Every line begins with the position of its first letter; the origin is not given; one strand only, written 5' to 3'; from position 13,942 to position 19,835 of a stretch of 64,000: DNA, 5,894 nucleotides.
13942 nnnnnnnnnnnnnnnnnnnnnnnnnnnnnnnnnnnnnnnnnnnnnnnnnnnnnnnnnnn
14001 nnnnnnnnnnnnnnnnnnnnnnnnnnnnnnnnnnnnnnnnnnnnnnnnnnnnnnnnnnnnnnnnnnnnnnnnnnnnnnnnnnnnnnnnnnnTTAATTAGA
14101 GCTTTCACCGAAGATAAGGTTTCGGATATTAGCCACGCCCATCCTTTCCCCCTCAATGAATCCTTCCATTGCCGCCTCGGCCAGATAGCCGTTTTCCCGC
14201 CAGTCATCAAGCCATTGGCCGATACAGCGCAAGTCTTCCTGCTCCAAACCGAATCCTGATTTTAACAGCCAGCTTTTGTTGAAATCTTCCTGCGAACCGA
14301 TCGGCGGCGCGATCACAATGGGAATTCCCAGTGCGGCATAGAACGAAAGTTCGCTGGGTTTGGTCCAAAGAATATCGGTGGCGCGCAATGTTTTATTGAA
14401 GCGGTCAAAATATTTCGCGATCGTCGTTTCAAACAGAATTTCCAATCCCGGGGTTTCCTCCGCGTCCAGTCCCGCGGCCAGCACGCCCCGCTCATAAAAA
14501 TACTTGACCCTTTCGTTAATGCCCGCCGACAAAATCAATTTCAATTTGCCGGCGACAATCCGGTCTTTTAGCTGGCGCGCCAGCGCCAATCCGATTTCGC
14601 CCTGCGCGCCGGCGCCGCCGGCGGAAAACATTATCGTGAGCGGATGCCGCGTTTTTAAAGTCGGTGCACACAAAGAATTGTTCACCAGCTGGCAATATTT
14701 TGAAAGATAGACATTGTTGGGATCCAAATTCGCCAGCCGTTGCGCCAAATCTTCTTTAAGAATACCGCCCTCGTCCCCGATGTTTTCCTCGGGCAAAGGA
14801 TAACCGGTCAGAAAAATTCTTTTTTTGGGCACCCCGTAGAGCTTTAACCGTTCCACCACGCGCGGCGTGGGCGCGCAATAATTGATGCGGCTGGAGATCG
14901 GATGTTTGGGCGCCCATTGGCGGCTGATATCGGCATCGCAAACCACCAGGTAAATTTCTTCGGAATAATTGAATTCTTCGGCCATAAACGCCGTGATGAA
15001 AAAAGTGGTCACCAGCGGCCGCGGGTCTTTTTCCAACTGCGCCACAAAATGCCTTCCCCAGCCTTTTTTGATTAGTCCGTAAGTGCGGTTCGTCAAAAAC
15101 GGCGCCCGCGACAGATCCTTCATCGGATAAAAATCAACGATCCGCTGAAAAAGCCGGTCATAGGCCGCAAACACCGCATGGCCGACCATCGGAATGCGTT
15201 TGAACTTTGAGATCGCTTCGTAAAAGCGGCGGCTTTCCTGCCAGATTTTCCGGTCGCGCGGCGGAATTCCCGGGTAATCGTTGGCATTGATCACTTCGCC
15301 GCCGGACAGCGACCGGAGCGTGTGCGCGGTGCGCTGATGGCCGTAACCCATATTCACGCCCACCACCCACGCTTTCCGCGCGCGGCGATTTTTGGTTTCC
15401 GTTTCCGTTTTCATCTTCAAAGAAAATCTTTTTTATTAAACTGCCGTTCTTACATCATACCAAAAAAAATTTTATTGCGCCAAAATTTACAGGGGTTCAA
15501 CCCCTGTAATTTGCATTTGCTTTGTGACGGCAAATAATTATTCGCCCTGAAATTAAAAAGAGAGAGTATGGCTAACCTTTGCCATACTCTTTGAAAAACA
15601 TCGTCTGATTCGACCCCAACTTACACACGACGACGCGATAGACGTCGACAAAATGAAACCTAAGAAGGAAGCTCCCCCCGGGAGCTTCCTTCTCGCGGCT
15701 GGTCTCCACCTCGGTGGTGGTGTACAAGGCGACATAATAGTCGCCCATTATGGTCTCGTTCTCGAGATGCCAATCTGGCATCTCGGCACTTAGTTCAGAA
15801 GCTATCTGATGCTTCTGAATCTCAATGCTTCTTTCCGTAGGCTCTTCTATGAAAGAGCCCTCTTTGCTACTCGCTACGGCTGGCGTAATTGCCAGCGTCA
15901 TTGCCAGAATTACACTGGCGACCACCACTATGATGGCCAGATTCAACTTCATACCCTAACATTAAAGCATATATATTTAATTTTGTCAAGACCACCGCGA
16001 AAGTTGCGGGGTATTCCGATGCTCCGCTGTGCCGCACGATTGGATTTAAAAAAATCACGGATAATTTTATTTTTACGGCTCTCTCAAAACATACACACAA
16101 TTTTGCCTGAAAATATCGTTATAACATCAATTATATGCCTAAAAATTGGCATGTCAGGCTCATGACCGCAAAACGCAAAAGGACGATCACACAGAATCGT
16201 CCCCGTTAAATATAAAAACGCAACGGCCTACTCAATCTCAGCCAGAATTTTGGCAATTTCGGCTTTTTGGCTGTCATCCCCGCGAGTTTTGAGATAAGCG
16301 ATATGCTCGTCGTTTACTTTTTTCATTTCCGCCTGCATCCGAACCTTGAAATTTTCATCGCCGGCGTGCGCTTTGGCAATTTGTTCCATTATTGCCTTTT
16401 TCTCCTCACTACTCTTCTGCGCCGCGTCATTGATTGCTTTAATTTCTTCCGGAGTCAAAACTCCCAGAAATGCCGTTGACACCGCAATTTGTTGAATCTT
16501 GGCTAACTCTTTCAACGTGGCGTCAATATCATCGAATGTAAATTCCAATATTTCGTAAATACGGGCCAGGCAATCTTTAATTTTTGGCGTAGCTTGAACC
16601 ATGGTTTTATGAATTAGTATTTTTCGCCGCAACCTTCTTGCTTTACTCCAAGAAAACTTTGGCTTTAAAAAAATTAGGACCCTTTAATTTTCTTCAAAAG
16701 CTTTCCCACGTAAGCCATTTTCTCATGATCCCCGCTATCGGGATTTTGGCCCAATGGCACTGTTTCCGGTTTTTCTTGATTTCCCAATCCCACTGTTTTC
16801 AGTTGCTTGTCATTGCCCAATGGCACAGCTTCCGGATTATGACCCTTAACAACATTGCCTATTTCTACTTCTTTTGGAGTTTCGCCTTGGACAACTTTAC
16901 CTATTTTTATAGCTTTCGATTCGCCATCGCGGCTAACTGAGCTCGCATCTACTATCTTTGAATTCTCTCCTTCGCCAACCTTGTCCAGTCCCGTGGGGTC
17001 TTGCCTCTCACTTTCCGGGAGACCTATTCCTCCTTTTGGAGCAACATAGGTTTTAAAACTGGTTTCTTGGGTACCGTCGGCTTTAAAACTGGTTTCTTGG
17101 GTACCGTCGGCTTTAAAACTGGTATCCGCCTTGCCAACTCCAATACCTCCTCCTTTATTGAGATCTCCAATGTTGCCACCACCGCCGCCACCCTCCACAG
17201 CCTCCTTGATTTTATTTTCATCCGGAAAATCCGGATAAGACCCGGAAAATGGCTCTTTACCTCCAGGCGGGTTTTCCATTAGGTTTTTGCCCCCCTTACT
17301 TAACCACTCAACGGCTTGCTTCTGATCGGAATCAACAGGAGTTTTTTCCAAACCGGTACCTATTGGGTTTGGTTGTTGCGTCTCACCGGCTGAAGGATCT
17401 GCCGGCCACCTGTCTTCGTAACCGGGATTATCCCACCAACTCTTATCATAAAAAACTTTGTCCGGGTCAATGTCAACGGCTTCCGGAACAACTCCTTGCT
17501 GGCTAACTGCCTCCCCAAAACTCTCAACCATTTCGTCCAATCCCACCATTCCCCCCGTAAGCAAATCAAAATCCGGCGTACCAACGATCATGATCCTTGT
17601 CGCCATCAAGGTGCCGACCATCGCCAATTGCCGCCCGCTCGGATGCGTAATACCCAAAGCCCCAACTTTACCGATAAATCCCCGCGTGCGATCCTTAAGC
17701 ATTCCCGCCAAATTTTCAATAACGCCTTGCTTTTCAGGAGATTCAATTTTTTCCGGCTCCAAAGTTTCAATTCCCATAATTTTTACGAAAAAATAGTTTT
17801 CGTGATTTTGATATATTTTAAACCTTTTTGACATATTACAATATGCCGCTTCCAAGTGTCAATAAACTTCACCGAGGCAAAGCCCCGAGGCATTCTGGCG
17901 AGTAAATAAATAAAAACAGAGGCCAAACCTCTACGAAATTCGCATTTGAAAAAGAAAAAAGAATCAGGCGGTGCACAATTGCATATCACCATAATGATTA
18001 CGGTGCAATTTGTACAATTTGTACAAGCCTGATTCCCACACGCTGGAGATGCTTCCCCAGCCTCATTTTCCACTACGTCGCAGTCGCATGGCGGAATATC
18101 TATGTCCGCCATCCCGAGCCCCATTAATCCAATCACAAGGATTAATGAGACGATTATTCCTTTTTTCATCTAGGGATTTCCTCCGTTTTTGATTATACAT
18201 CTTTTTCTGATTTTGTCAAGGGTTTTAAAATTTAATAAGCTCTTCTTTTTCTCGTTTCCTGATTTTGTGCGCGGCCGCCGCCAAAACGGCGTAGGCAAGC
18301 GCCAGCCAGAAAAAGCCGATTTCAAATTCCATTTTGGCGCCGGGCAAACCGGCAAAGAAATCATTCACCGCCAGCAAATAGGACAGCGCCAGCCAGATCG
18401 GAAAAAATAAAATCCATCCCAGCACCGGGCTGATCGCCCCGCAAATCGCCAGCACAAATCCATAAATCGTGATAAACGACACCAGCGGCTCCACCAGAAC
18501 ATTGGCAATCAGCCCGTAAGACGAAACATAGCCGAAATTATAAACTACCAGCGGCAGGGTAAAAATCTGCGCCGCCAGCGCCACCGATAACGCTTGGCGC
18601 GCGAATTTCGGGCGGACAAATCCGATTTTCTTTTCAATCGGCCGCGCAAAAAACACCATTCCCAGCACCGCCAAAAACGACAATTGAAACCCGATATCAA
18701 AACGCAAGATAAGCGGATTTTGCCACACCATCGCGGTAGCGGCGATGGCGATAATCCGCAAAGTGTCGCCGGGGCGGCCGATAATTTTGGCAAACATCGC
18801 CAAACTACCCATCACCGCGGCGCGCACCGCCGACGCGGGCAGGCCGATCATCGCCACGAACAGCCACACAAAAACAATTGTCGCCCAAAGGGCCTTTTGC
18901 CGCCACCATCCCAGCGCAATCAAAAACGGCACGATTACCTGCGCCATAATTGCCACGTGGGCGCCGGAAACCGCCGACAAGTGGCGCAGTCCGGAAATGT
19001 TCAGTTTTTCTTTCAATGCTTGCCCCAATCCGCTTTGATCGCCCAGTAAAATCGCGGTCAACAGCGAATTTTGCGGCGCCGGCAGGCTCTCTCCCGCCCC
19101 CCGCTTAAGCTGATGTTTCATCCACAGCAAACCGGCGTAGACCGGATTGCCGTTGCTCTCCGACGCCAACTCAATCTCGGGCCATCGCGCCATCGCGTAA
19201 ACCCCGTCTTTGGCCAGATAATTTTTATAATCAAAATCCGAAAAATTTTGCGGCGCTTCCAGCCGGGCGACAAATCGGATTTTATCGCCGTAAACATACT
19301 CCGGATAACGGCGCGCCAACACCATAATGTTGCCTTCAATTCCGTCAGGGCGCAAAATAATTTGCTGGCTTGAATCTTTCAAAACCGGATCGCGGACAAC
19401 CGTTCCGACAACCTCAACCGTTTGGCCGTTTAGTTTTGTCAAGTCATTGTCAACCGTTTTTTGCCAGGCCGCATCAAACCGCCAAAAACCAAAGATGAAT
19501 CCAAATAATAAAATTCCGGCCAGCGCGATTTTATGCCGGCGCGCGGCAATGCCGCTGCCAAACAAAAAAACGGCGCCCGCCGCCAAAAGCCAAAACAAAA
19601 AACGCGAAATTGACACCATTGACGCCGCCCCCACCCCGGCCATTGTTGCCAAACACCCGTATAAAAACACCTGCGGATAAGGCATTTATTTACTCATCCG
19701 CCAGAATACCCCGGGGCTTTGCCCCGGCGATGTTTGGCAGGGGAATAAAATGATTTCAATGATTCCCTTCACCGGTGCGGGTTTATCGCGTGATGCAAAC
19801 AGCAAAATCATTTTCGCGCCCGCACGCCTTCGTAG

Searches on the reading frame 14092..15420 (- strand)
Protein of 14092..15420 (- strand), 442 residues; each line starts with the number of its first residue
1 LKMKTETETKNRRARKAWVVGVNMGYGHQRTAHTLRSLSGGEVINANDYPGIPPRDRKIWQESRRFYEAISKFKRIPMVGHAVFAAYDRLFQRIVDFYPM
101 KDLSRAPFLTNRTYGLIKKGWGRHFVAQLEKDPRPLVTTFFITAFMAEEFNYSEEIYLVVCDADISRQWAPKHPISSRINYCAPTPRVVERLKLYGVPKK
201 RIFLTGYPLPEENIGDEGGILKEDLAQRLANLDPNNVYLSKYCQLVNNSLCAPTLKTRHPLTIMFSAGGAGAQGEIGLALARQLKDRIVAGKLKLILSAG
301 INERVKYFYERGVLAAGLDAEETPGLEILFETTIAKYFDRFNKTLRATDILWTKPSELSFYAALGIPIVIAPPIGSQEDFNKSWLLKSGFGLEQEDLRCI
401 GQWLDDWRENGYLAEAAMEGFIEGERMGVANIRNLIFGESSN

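Call 53: search_protein_families(library=pfam, proteins=[window:14092-15420:-], max_evalue=0.00001)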
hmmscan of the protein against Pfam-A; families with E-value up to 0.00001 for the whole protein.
window:14092-15420:- (442 aa): 1 family
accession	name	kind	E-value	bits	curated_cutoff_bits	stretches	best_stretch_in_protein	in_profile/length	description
PF22053.2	DUF6938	-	1.3e-10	41.7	27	0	320-379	117-173/236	Domain of unknown function (DUF6938)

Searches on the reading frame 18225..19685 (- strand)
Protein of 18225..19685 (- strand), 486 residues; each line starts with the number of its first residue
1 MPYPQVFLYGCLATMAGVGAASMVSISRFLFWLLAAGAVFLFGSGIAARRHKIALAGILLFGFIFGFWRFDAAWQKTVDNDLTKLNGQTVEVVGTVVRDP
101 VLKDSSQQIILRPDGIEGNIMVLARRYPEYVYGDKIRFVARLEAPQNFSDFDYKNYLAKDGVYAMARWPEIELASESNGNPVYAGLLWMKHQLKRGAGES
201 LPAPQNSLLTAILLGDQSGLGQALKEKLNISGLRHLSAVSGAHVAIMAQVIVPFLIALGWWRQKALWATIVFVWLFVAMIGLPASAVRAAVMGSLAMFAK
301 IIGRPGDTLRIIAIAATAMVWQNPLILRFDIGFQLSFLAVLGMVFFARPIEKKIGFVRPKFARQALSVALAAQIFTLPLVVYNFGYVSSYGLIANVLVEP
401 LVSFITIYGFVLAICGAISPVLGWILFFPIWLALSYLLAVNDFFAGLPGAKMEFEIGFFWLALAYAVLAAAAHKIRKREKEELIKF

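Call 53: search_protein_families(library=pfam, proteins=[window:18225-19685:-], max_evalue=0.00001)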
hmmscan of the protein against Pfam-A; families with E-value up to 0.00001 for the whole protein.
window:18225-19685:- (486 aa): 2 families
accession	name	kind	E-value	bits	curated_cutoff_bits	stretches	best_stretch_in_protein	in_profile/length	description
PF03772.21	Competence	-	1e-54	186.2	23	1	212-472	1-263/270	Competence protein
PF13567.11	DUF4131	-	5.9e-20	72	31.6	1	30-172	6-163/165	Domain of unknown function (DUF4131)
